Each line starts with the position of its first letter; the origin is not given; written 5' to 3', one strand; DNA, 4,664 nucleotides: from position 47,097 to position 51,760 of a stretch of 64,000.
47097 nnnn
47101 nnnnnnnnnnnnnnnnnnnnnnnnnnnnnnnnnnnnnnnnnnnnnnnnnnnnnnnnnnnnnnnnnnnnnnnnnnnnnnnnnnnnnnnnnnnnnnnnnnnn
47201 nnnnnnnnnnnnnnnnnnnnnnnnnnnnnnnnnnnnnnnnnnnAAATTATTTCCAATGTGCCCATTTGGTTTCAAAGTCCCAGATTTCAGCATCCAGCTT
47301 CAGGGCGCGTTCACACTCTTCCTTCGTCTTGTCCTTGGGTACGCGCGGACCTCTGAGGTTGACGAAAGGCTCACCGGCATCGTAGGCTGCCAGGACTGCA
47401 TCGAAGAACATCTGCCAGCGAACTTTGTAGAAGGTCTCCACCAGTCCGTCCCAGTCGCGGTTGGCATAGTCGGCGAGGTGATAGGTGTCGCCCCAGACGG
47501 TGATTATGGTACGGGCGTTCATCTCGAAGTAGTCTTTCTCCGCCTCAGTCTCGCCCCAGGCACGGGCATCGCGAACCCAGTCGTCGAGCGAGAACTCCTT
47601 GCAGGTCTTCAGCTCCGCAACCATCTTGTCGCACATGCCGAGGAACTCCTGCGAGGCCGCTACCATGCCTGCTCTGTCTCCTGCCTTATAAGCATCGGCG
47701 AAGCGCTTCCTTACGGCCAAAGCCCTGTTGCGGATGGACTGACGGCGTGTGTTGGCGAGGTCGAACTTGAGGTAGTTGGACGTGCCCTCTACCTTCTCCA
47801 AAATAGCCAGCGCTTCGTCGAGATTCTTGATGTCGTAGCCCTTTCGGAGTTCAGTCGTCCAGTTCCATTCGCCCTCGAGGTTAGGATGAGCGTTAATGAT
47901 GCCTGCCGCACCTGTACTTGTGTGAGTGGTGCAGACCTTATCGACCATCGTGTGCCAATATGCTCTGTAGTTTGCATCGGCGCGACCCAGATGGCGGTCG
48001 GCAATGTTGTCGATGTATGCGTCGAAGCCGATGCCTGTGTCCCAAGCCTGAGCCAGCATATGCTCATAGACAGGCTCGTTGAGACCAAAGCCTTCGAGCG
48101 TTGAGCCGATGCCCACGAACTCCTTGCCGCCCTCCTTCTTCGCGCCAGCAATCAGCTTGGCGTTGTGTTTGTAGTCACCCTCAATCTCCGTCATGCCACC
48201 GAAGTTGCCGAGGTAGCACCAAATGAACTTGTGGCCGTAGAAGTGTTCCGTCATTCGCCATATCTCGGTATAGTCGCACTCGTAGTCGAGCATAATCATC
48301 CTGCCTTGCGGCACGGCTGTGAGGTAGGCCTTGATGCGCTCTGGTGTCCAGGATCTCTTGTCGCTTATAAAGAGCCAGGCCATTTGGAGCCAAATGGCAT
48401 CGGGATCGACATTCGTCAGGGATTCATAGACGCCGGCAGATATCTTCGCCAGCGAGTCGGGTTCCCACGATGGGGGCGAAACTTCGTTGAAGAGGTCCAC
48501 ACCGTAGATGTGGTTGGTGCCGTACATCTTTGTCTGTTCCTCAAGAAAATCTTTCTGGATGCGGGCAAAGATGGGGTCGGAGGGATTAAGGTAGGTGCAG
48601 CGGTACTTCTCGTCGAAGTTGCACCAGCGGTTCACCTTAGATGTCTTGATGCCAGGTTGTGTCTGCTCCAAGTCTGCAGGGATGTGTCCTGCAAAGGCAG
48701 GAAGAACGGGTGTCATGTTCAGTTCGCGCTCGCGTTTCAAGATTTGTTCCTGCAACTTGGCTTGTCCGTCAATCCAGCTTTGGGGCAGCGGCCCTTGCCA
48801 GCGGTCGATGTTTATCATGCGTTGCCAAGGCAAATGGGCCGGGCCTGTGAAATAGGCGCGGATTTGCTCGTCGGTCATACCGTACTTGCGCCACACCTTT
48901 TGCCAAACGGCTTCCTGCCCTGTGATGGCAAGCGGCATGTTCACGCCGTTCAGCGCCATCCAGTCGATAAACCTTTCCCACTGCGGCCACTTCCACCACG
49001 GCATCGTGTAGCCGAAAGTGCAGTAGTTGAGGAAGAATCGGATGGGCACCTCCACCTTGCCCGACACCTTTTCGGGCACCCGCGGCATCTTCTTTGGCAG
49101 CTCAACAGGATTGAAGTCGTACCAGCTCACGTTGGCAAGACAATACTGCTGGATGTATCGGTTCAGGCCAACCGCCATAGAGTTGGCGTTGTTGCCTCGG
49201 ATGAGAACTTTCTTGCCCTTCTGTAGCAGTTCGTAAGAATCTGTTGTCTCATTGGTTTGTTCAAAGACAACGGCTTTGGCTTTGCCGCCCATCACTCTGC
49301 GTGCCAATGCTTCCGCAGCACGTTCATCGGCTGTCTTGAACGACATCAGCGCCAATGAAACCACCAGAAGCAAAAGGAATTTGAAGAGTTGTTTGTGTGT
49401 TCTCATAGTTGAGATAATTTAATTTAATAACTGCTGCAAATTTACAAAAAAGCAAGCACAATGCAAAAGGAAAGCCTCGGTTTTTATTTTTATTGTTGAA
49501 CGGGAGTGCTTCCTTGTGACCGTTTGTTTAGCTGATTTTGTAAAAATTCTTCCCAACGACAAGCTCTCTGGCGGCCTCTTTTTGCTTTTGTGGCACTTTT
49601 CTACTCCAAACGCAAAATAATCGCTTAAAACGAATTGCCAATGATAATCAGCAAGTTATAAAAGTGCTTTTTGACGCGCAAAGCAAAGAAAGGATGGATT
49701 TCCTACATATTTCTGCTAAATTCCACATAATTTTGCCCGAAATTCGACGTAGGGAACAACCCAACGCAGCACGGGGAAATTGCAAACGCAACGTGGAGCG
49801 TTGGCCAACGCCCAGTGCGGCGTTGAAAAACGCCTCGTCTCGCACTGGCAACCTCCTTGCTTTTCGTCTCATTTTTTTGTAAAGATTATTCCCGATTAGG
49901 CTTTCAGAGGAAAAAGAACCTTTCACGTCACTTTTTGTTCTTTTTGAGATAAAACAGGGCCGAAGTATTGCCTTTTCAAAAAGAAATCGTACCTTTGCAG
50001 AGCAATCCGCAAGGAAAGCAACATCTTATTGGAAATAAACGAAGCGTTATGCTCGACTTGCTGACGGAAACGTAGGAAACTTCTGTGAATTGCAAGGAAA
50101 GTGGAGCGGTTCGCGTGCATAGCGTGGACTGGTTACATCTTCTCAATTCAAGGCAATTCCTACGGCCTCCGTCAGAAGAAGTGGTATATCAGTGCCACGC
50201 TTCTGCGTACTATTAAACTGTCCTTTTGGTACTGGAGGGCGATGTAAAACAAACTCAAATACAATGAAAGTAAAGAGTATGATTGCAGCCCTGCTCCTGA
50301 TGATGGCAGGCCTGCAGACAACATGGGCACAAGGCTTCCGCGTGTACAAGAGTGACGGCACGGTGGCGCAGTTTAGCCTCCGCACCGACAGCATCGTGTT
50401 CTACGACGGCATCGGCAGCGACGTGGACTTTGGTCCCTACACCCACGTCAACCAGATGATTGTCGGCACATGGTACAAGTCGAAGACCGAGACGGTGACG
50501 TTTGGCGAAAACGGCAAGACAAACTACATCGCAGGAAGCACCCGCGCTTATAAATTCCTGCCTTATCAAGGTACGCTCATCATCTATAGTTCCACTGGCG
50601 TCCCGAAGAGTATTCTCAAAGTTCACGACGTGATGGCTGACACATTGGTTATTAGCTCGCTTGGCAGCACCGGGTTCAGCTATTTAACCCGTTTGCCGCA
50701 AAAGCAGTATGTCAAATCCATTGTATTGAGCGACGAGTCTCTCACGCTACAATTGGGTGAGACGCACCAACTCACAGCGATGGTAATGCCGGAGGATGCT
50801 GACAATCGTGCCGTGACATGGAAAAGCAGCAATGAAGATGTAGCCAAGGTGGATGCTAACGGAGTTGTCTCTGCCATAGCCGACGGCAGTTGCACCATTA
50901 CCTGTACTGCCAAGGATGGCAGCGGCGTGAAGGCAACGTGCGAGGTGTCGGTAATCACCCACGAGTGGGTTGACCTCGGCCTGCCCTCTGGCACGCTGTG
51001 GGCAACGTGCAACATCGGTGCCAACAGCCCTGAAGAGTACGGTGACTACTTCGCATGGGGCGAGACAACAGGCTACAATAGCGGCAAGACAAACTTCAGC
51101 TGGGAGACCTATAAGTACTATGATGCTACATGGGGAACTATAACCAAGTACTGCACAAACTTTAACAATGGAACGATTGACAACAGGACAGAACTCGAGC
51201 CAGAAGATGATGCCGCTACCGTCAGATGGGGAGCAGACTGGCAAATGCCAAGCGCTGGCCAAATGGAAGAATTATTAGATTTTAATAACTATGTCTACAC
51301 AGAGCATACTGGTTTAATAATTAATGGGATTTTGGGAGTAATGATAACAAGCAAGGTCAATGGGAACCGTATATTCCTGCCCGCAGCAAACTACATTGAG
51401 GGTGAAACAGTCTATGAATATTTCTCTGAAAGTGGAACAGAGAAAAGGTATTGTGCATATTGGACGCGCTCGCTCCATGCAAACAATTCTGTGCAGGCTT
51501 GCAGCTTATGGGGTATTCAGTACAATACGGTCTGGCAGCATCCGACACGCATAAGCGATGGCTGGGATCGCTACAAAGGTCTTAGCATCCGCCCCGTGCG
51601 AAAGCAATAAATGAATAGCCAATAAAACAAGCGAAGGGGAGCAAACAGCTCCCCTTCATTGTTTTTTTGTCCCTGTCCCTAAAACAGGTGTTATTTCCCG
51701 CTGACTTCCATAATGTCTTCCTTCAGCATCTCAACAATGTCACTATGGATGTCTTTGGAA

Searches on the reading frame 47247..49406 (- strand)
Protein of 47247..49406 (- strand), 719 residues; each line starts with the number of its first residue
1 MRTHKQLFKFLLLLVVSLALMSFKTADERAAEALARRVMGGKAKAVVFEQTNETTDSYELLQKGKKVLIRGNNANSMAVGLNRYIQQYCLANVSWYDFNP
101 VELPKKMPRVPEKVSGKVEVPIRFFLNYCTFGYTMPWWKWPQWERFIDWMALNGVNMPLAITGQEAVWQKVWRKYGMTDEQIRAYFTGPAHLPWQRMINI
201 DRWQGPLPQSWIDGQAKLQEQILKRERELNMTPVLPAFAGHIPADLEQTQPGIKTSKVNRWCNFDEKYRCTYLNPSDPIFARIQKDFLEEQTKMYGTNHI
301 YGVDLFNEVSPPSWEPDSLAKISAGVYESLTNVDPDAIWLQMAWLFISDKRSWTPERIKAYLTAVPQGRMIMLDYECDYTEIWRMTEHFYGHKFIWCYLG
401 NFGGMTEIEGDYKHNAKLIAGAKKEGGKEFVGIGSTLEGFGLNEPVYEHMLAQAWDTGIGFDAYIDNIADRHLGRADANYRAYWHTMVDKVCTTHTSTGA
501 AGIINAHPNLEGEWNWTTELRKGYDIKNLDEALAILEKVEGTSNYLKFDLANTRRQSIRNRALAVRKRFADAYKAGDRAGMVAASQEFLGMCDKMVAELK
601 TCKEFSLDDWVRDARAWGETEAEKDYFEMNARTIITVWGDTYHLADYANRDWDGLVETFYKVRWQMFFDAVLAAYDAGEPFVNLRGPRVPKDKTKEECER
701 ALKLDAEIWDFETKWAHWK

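Call 88: search_protein_families(library=pfam, proteins=[window:47247-49406:-], max_evalue=0.001)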
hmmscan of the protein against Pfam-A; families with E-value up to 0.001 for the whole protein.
window:47247-49406:- (719 aa): 3 families
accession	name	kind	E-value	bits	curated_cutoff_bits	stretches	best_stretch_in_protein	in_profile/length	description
PF05089.18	NAGLU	-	1.1e-137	459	25.5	1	123-456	1-335/336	Alpha-N-acetylglucosaminidase (NAGLU) tim-barrel domain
PF12972.12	NAGLU_C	-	2.4e-48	165.6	25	1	464-694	1-227/268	Alpha-N-acetylglucosaminidase (NAGLU) C-terminal domain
PF12971.12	NAGLU_N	-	3.8e-19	68.7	28.3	1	30-108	2-81/82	Alpha-N-acetylglucosaminidase (NAGLU) N-terminal domain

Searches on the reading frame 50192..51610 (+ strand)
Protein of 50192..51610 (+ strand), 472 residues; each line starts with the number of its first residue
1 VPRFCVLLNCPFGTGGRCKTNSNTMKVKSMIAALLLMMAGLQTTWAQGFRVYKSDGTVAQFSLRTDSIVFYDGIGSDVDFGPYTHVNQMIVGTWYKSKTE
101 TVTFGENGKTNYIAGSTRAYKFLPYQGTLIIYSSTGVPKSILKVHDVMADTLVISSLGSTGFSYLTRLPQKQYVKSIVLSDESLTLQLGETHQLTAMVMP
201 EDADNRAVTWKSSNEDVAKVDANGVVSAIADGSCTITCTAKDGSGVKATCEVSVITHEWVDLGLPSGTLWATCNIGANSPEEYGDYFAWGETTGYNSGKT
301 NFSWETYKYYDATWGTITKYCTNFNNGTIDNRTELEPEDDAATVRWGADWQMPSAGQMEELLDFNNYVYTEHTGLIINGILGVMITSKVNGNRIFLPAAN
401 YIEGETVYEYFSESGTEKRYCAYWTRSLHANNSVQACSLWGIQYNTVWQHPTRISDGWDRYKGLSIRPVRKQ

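Call 88: search_protein_families(library=pfam, proteins=[window:50192-51610:+], max_evalue=0.001)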
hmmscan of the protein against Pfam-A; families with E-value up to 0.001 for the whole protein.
window:50192-51610:+ (472 aa): 1 family
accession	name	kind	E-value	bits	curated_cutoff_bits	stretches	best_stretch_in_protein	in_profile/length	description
PF02368.24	Big_2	-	4.7e-20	71.8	22.8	1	174-247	2-75/79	Bacterial Ig-like domain (group 2)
